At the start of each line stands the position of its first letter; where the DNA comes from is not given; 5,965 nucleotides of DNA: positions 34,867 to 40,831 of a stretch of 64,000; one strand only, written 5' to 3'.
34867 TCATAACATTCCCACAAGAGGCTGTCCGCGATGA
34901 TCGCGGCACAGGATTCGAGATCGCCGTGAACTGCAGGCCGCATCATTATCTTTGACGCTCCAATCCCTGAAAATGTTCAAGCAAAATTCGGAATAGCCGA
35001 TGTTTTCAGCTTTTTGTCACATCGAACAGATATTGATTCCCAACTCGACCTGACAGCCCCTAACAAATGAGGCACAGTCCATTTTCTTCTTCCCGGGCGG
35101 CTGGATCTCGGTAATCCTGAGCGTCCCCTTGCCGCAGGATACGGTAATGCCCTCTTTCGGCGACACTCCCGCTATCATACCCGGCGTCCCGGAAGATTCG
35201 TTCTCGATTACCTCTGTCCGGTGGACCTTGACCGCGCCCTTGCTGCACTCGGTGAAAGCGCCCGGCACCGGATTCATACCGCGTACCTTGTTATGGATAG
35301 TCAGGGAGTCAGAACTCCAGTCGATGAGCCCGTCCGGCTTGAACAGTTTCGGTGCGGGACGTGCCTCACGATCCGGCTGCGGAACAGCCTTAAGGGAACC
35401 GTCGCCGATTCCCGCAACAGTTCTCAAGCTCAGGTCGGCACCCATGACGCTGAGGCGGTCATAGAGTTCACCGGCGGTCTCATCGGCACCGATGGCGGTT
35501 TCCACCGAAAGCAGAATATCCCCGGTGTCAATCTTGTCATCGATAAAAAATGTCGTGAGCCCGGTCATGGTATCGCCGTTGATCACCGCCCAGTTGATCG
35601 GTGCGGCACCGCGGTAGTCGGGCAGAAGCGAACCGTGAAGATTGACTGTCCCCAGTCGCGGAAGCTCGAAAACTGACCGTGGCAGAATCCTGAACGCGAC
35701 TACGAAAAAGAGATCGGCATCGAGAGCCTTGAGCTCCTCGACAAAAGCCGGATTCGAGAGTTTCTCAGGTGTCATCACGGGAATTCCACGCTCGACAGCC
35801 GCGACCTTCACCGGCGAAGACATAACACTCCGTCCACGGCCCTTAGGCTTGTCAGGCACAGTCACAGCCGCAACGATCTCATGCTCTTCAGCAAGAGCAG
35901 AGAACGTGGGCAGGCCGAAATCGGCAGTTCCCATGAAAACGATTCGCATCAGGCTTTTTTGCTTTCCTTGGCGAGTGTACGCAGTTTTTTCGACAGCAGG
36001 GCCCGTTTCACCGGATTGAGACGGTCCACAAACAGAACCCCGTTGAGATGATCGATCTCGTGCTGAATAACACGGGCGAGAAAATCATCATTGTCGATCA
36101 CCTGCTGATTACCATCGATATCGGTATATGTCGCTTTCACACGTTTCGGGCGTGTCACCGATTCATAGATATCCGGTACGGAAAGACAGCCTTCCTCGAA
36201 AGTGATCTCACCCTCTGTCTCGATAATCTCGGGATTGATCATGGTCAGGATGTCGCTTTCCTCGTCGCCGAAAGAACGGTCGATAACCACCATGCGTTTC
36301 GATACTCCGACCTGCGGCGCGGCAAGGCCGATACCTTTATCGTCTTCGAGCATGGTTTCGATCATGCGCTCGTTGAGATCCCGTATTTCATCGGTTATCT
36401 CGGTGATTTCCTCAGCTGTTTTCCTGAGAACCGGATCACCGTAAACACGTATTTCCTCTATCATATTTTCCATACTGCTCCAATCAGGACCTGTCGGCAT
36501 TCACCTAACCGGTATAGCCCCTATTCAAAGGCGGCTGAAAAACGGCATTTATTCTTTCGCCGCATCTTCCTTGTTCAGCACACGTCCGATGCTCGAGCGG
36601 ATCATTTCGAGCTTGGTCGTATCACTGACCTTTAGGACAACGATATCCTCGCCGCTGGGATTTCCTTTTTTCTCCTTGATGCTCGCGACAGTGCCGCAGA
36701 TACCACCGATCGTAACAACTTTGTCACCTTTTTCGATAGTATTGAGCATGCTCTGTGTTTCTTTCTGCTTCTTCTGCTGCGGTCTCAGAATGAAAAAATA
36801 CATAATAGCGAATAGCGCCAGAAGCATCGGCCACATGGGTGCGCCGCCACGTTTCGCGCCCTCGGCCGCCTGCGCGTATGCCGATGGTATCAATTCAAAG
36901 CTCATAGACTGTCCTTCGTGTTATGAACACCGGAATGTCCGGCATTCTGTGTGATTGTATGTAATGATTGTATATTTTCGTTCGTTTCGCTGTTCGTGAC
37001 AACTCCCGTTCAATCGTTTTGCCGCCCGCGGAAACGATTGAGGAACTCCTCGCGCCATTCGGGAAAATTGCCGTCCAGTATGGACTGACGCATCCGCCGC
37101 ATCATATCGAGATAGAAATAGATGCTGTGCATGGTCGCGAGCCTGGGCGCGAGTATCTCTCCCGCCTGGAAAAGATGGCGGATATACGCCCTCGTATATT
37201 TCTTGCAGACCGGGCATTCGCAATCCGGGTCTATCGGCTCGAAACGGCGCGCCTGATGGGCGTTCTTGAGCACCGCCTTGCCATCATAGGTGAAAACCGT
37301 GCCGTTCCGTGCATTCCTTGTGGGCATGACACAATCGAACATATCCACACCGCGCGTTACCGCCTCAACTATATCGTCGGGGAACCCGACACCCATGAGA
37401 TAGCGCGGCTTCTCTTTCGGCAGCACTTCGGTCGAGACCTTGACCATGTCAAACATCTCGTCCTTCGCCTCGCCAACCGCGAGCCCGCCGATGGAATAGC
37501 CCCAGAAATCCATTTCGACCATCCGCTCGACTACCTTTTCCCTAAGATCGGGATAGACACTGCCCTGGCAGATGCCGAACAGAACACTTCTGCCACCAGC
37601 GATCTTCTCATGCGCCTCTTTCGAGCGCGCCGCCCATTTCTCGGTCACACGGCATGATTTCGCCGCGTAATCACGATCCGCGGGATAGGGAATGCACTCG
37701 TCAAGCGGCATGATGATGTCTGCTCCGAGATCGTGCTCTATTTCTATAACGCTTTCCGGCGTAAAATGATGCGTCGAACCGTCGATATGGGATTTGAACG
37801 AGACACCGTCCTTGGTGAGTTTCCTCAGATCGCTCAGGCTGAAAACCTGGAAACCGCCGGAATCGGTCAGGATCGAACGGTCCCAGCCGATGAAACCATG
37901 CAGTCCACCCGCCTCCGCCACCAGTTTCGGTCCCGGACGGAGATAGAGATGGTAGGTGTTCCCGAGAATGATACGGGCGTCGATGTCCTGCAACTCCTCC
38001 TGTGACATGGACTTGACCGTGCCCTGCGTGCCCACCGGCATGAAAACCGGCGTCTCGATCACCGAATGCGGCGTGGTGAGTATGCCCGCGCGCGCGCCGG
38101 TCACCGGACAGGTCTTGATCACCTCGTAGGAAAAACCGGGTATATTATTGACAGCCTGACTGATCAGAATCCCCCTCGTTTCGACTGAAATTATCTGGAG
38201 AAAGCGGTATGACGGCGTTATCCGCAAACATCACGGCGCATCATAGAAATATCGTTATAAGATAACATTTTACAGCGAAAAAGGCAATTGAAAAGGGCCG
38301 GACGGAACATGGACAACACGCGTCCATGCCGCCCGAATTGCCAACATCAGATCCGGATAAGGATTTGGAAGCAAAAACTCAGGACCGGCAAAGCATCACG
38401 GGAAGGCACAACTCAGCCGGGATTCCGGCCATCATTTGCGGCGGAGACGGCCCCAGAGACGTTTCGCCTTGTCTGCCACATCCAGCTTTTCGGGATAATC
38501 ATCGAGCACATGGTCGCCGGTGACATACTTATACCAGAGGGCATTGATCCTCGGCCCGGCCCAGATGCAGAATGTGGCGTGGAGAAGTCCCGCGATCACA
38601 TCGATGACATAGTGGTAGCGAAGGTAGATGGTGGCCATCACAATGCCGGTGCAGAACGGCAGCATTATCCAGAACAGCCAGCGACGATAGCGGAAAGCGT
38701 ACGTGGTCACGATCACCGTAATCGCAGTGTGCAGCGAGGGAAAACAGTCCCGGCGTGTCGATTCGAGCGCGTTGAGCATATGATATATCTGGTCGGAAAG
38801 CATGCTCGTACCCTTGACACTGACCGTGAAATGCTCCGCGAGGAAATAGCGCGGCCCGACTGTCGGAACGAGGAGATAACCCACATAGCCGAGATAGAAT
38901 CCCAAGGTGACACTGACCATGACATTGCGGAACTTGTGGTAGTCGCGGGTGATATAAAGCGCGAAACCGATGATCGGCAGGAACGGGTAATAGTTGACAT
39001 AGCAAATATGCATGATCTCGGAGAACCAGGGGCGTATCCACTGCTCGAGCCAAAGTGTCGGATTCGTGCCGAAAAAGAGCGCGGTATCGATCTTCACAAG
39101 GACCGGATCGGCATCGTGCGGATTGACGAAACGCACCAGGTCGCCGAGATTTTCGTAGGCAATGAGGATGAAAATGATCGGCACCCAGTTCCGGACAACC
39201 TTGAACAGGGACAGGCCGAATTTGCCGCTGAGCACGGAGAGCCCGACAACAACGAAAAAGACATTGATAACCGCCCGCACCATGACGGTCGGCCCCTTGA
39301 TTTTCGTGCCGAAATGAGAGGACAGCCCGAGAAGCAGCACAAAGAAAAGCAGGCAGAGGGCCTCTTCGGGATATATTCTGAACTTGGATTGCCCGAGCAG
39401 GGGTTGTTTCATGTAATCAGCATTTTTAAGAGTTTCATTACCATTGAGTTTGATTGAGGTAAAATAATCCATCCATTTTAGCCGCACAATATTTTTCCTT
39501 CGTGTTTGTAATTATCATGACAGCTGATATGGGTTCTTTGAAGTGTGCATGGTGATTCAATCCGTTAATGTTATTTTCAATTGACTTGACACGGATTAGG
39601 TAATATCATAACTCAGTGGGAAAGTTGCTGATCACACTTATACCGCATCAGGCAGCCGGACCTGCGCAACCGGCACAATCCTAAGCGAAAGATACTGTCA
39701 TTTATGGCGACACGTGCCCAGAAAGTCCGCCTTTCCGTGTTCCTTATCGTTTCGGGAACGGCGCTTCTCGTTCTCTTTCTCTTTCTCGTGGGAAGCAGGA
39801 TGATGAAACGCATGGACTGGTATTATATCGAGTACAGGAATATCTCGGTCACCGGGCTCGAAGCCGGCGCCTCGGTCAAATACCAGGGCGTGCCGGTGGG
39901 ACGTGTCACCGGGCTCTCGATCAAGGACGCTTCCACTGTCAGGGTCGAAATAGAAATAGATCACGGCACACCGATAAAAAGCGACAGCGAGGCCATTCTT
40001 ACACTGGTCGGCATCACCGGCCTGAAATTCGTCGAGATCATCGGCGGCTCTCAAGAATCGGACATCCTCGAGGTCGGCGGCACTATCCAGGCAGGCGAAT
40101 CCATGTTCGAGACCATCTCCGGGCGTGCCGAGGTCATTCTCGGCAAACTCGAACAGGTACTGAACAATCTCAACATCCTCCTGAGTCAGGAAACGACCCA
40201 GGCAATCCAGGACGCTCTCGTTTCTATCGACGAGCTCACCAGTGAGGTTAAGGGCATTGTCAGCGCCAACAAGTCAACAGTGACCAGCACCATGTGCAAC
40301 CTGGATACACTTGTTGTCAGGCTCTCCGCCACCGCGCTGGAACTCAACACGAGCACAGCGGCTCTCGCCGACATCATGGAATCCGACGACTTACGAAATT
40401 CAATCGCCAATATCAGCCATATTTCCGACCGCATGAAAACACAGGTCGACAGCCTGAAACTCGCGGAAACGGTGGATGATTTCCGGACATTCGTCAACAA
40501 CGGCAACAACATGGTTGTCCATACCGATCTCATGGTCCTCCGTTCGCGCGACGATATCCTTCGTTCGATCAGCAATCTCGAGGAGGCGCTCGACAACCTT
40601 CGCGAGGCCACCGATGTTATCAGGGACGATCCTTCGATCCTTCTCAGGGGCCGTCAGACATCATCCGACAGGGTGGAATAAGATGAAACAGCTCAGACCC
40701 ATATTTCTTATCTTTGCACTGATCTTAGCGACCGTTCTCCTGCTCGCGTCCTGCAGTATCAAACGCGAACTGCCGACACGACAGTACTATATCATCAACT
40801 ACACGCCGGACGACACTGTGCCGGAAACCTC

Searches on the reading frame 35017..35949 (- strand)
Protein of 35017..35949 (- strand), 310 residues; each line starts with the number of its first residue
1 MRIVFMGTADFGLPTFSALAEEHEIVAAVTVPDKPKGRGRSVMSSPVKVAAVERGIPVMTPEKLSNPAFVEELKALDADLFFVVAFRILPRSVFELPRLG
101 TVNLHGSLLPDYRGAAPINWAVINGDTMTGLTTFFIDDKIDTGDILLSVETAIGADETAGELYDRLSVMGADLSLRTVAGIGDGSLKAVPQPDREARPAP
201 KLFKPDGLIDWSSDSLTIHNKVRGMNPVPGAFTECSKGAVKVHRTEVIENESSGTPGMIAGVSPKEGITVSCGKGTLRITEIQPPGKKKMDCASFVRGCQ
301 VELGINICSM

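Call 95: search_protein_families(library=pfam, proteins=[window:35017-35949:-], max_evalue=0.0001)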
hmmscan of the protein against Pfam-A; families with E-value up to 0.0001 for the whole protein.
window:35017-35949:- (310 aa): 2 families
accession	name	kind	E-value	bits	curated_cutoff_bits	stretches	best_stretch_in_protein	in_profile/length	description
PF00551.24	Formyl_trans_N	-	9.2e-36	123.7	26.1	1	1-169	1-172/181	Formyl transferase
PF02911.23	Formyl_trans_C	-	6.8e-28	97.2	21.1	1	202-299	2-99/100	Formyl transferase, C-terminal domain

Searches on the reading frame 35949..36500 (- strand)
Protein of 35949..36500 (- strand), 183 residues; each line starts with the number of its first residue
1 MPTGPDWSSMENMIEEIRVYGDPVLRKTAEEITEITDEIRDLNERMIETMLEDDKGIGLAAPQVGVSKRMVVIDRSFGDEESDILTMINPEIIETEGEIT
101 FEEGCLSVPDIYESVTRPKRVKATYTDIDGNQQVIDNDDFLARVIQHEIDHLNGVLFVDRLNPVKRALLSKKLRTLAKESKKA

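Call 95: search_protein_families(library=pfam, proteins=[window:35949-36500:-], max_evalue=0.0001)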
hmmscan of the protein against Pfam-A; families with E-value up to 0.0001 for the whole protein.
window:35949-36500:- (183 aa): 1 family
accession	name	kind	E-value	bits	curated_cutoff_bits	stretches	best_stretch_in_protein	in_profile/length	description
PF01327.26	Pep_deformylase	-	5.6e-55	185.7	22.8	1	15-166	2-155/156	Polypeptide deformylase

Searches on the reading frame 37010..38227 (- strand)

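Call 55: search_protein_families(library=pfam, proteins=[window:37010-38227:-], max_evalue=0.00001)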
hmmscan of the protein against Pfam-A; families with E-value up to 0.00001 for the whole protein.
window:37010-38227:- (405 aa): 1 family
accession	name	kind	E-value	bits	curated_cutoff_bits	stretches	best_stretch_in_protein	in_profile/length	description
PF01702.25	TGT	-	1.6e-163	544.4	26.3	1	44-399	2-355/357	Queuine tRNA-ribosyltransferase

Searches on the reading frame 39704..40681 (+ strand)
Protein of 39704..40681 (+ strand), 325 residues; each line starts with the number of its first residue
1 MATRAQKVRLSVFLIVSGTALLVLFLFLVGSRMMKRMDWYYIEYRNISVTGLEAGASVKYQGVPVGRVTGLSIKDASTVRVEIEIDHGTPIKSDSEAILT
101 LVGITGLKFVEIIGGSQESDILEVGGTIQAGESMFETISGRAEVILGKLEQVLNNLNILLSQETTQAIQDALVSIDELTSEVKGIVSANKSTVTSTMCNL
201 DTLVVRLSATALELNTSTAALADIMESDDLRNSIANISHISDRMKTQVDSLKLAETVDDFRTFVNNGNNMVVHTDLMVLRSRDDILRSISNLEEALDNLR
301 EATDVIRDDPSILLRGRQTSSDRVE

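Call 95: search_protein_families(library=pfam, proteins=[window:39704-40681:+], max_evalue=0.0001)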
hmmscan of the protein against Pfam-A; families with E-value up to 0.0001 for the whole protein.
window:39704-40681:+ (325 aa): 1 family
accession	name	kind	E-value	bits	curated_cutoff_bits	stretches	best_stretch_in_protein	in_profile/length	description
PF02470.25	MlaD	-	1.3e-15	57.8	25.1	1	48-115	11-81/81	MlaD protein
